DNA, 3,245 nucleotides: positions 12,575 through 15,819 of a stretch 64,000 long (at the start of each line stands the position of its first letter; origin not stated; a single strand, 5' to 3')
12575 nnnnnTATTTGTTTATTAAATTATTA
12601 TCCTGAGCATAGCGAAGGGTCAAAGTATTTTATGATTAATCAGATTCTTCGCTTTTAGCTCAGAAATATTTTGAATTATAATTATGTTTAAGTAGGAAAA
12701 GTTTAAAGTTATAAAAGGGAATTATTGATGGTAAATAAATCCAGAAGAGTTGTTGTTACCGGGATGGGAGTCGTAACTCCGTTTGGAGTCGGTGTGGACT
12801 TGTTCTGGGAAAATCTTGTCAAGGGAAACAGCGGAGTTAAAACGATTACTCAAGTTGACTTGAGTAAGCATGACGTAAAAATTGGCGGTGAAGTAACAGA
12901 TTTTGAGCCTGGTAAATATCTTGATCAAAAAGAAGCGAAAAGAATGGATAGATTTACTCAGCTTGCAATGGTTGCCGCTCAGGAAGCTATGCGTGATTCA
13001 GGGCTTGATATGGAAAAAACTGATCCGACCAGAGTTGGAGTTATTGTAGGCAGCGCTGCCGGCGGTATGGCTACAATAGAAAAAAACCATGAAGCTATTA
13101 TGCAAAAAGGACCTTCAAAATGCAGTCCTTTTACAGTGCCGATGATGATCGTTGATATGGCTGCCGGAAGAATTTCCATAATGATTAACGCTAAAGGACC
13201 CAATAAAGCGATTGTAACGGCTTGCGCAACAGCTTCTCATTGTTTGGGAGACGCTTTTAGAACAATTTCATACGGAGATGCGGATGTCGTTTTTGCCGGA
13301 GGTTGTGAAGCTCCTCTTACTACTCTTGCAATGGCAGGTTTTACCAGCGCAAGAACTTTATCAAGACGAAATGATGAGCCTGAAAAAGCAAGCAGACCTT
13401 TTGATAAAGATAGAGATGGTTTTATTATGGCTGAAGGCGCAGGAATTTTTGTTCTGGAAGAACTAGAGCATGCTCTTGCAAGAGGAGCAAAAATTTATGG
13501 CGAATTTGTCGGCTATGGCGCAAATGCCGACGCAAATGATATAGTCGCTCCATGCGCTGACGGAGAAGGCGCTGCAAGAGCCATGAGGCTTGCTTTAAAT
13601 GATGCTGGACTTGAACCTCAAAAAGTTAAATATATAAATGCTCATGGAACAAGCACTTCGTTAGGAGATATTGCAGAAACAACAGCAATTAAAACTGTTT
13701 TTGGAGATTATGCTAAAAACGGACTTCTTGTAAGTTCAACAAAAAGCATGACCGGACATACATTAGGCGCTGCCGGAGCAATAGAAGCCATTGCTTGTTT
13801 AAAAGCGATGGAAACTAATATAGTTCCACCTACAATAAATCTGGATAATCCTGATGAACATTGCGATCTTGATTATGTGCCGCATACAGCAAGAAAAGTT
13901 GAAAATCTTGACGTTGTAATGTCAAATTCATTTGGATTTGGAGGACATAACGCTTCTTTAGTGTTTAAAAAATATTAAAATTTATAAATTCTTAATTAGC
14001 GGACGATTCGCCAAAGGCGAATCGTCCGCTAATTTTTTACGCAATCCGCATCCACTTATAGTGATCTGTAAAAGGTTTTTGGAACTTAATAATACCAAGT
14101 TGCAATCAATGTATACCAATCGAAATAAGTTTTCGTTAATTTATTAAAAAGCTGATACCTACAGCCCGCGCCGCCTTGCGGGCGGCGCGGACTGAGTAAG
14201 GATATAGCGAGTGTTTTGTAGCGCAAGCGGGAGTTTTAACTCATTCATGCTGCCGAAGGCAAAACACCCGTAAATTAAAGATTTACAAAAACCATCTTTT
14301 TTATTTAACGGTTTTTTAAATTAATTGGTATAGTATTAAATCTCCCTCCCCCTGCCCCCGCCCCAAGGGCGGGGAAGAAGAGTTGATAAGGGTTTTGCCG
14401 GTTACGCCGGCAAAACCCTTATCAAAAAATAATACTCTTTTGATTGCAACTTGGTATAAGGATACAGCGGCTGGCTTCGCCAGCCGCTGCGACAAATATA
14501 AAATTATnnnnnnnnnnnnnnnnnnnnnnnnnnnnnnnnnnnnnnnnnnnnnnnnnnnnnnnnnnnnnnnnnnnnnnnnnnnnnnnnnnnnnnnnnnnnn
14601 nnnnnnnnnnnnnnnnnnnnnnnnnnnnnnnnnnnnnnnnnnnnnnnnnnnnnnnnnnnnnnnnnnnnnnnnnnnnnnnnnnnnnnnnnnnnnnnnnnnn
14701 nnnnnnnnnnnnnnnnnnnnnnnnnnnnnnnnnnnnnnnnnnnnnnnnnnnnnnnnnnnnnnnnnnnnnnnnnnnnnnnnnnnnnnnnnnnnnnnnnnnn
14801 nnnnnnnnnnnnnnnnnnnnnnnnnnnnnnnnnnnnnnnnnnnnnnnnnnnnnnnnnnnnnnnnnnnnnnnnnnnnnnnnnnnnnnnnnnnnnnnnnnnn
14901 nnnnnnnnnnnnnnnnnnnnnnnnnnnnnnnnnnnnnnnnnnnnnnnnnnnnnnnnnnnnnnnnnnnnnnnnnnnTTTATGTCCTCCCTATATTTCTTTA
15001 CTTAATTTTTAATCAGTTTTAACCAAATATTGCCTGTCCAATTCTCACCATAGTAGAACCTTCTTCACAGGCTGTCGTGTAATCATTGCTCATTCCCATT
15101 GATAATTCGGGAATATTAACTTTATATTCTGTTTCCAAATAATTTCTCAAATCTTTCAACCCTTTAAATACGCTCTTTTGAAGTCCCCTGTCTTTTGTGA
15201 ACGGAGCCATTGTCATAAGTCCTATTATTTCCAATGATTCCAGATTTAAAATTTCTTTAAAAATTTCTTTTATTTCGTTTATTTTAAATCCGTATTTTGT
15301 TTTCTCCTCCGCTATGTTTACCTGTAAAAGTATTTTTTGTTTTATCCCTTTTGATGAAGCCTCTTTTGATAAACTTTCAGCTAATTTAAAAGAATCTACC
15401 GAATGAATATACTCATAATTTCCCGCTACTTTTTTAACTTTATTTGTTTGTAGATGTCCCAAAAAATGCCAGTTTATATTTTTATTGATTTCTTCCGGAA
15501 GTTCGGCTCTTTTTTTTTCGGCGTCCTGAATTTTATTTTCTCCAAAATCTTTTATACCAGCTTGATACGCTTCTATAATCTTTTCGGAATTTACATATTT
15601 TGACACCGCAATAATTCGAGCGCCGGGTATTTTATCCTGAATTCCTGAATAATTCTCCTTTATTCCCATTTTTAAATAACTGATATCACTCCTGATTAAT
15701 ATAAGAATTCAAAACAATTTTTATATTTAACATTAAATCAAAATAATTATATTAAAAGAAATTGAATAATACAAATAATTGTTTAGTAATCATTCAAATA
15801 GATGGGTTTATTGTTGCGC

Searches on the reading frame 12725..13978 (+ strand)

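Call 17: search_protein_families(library=pfam, proteins=[window:12725-13978:+])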
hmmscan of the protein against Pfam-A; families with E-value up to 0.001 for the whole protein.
window:12725-13978:+ (417 aa): 2 families
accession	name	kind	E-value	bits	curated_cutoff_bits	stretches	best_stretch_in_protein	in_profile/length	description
PF00109.32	ketoacyl-synt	-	2.3e-61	208.1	20.8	1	7-250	2-252/252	Beta-ketoacyl synthase, N-terminal domain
PF02801.28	Ketoacyl-synt_C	-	3.9e-39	133.8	20.8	1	258-373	1-118/119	Beta-ketoacyl synthase, C-terminal domain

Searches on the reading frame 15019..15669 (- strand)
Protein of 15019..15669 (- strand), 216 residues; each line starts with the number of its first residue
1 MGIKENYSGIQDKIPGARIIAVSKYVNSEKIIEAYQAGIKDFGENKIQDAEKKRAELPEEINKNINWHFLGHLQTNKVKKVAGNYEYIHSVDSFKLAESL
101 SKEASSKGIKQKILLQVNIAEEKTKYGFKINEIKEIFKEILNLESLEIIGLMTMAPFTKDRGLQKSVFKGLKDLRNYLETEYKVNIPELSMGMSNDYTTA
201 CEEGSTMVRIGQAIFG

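Call 17: search_protein_families(library=pfam, proteins=[window:15019-15669:-])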
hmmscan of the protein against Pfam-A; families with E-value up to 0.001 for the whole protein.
window:15019-15669:- (216 aa): 1 family
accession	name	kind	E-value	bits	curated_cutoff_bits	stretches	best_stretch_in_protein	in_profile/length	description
PF01168.26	Ala_racemase_N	-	1.7e-24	87.2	24.1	1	3-216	6-217/220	Alanine racemase, N-terminal domain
